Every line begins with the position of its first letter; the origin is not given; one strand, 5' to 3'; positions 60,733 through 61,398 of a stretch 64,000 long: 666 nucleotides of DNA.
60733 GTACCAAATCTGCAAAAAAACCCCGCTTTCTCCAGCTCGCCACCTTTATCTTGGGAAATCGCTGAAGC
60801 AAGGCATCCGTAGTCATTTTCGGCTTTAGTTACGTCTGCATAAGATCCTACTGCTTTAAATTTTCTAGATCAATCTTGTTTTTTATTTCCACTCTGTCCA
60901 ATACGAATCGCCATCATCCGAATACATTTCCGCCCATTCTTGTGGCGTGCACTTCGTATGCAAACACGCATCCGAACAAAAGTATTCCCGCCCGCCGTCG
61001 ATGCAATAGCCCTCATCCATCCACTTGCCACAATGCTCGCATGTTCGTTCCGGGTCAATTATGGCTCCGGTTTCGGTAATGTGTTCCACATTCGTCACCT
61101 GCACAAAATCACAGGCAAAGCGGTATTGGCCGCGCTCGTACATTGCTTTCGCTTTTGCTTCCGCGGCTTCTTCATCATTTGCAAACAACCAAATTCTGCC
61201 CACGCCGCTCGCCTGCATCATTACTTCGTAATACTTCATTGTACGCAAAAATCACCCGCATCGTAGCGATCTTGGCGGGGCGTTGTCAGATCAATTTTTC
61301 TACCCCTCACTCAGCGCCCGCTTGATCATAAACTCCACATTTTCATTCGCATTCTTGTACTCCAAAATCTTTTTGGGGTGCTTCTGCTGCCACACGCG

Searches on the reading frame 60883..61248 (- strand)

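Call 85: search_protein_families(library=phrogs, proteins=[window:60883-61248:-], max_evalue=0.001)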
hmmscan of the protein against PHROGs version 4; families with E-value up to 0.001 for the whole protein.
window:60883-61248:- (121 aa): 1 family
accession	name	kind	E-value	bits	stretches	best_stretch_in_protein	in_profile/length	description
phrog_30009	-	unknown function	6.6e-12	46.7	1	55-121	61-129/130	-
